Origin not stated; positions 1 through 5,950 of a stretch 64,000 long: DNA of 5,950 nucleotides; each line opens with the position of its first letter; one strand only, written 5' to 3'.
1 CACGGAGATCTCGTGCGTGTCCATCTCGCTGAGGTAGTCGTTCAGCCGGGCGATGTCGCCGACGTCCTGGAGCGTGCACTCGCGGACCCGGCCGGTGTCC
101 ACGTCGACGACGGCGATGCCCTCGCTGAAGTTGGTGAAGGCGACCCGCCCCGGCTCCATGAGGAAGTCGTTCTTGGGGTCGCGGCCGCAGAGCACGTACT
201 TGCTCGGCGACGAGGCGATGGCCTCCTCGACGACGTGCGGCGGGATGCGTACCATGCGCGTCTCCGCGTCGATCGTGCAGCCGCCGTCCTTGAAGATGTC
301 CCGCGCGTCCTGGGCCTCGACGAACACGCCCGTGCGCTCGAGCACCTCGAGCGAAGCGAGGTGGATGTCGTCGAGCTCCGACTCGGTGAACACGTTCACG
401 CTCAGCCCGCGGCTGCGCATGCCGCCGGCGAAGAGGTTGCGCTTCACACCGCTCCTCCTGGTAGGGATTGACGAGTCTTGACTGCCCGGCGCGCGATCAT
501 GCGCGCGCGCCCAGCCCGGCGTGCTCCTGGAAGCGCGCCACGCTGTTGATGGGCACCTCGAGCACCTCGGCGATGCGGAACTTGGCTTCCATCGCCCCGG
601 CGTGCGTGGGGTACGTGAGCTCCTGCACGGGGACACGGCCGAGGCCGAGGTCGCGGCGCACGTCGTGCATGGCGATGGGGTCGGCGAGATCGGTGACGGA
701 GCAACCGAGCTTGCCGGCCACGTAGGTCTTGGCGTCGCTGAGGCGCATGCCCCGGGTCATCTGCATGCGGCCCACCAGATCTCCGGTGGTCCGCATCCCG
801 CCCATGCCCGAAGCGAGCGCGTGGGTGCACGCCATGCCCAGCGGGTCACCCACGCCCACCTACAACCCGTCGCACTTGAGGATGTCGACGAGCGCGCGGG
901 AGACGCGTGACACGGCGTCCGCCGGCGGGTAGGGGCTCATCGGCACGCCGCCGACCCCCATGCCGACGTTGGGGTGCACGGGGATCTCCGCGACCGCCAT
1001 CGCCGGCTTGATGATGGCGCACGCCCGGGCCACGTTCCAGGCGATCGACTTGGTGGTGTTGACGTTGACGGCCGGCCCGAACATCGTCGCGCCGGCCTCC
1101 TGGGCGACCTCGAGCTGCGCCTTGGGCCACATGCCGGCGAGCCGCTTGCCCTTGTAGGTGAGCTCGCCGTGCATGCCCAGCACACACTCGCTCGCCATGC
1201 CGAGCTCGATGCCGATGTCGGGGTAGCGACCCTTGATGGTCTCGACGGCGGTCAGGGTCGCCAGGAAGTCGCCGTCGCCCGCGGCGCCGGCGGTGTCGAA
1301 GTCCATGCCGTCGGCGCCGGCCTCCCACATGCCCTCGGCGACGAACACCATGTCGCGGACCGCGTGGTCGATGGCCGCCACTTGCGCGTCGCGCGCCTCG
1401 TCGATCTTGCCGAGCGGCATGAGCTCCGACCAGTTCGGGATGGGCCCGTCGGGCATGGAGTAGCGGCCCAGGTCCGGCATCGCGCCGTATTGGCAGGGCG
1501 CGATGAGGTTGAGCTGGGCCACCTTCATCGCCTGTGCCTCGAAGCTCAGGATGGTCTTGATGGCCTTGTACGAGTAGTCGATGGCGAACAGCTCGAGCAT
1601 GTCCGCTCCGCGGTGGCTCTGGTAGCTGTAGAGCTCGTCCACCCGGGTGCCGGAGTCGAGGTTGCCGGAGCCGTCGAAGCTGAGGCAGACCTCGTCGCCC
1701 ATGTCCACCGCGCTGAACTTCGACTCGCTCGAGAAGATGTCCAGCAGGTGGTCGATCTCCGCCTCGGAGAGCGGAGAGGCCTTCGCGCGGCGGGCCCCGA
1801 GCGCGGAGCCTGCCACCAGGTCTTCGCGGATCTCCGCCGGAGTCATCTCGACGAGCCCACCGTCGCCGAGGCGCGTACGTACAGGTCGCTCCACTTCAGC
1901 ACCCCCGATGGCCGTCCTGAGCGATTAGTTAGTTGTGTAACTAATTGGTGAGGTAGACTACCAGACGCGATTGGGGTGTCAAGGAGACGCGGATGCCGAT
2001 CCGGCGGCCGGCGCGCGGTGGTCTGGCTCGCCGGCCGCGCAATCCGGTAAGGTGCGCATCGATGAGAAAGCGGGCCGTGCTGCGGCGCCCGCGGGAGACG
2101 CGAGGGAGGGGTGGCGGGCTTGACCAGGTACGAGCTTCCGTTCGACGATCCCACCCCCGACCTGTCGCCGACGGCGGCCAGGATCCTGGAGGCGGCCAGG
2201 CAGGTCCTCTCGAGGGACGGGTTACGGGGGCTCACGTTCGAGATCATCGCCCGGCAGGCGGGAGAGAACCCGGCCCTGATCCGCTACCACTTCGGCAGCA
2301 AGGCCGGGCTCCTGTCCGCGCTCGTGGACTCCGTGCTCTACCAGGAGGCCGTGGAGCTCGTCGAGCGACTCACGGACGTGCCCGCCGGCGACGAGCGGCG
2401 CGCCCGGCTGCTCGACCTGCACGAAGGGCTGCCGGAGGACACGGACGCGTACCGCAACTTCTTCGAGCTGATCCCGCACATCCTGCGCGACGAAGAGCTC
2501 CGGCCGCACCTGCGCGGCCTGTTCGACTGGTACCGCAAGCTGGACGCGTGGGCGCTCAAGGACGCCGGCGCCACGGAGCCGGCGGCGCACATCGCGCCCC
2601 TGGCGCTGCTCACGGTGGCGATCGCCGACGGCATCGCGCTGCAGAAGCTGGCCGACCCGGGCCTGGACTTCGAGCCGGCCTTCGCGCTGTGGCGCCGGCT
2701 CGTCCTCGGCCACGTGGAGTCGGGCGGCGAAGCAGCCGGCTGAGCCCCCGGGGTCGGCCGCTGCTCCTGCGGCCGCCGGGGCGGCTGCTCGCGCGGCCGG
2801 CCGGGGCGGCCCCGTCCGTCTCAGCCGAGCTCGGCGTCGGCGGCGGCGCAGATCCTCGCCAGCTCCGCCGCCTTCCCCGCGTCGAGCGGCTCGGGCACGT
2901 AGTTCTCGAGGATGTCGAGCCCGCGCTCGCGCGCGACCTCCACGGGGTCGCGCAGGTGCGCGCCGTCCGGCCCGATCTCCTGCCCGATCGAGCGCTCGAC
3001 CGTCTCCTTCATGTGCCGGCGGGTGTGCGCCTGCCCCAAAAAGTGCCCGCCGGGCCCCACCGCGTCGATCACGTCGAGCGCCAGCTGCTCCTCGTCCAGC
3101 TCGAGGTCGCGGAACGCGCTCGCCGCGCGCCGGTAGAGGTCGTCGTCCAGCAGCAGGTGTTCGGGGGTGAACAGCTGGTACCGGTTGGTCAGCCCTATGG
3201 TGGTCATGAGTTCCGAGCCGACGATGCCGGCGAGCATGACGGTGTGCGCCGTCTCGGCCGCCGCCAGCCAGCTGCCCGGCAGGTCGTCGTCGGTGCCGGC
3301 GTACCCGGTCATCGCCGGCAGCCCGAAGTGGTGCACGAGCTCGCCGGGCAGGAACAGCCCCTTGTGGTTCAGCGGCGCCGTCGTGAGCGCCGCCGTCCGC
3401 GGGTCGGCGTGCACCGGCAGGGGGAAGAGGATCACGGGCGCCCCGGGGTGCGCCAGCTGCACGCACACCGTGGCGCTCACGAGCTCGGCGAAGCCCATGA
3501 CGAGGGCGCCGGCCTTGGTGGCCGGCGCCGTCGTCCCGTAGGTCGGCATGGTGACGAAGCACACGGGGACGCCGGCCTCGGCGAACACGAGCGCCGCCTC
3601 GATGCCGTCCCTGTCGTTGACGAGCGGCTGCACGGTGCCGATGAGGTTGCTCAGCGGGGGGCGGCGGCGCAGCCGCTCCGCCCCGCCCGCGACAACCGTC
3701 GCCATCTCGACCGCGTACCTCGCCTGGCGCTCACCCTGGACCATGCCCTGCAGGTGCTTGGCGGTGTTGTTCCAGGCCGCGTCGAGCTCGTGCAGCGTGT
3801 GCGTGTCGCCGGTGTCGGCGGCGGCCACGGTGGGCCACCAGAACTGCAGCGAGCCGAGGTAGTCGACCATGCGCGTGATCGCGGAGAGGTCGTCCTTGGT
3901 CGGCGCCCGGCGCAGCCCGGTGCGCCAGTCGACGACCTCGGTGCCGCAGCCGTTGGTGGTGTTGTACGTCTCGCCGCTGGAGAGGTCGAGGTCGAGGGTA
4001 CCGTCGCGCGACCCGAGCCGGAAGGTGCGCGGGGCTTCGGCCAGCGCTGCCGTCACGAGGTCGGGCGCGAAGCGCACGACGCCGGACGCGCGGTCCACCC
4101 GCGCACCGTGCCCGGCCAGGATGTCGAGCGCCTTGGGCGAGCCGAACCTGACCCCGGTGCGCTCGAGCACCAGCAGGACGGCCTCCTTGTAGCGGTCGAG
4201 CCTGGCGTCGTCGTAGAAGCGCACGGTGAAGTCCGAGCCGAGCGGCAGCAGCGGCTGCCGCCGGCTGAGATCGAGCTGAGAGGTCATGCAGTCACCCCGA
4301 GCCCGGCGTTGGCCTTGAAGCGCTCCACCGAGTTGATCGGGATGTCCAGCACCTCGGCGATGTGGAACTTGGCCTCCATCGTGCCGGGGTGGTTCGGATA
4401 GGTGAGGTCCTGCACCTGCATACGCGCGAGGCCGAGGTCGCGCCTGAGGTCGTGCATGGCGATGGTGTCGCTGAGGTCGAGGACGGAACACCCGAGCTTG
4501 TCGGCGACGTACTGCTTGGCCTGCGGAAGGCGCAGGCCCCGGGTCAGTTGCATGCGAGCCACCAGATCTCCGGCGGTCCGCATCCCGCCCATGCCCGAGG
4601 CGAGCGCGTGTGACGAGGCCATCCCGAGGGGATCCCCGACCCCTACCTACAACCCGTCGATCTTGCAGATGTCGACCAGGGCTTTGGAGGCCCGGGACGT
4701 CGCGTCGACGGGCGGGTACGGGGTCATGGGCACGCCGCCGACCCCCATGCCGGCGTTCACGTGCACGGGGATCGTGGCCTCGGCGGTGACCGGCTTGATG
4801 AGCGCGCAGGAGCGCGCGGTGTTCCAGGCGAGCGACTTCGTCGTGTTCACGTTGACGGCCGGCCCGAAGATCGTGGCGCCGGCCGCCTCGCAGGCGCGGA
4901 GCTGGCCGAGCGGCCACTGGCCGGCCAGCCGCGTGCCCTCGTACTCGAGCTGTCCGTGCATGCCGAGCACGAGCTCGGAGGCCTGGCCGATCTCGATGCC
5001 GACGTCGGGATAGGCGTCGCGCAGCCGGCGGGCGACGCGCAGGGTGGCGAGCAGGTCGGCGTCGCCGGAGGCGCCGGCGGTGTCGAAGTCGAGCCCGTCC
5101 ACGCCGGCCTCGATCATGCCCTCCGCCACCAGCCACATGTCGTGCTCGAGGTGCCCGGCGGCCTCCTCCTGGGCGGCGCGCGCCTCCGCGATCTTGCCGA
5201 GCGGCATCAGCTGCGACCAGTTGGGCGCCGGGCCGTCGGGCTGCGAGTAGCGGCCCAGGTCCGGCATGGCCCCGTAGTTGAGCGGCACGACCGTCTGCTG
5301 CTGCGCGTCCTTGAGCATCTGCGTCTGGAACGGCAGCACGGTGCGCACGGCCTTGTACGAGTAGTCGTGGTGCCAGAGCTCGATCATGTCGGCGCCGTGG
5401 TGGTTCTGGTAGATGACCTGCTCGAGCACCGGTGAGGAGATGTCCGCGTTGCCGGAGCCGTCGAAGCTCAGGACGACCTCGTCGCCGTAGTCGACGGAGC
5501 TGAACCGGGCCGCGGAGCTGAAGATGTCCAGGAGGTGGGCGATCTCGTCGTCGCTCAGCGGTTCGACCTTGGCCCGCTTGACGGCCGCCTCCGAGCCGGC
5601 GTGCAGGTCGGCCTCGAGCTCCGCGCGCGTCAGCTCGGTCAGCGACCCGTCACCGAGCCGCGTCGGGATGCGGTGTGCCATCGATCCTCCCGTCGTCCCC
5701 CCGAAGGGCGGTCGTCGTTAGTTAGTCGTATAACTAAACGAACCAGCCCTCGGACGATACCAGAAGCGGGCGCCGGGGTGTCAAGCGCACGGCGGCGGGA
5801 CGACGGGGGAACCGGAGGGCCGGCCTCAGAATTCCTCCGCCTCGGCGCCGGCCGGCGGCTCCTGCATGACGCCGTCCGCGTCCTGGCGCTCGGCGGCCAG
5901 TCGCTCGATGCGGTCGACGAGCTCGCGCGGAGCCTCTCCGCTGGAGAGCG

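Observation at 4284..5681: Second mtbB paralog with the same in-frame UAG (4647-4649)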

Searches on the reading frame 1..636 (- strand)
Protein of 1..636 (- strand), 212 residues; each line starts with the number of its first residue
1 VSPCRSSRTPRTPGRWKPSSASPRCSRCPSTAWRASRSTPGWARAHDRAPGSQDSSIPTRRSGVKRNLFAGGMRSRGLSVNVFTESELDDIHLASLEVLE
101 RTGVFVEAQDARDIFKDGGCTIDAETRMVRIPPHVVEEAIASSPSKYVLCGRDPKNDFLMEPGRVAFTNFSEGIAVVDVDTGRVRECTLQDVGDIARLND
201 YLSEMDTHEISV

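Call 14: search_protein_families(library=pfam, proteins=[window:1-636:-])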
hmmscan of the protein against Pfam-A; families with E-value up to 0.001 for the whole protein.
window:1-636:- (212 aa): 1 family
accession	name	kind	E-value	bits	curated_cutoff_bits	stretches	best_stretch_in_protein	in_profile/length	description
PF06253.16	MTTB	-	9.3e-20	70.5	25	1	74-205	25-153/500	Trimethylamine methyltransferase (MTTB)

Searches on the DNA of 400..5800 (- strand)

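Call 60: search_rna_families(source=window, start=400, end=5800, threshold=gathering, show_alignments=2)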
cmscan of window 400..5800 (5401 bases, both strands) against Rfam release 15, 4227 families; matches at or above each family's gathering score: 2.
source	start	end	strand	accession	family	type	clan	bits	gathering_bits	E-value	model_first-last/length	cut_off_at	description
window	4550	4649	-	RF02509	PYLIS_2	Cis-reg;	-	67.2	36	4.1e-15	1-100/100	no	Pyrrolysine insertion sequence mtbB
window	763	862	-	RF02509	PYLIS_2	Cis-reg;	-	62.6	36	9.1e-14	1-100/100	no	Pyrrolysine insertion sequence mtbB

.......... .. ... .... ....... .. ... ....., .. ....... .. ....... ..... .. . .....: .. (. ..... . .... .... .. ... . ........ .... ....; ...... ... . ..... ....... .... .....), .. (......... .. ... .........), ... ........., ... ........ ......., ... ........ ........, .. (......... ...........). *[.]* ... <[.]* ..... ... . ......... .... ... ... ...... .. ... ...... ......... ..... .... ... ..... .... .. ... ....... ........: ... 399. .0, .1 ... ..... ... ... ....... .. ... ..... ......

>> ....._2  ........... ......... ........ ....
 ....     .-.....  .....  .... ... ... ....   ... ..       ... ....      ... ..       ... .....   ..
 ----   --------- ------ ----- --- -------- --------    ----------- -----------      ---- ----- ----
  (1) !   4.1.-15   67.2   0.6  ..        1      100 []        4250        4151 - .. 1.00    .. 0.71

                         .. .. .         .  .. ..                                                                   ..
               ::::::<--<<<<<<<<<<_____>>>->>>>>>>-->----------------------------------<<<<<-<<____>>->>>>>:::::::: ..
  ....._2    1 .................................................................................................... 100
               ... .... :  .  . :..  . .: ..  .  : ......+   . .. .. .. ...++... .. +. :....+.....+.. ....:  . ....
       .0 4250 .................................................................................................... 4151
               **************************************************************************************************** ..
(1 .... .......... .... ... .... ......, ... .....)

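Call 74: search_dna_similar(query=window:4284-5681:-, collection=plasmids, mode=distant, max_rows=5)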
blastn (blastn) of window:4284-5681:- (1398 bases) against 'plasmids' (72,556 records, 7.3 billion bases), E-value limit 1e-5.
No match.
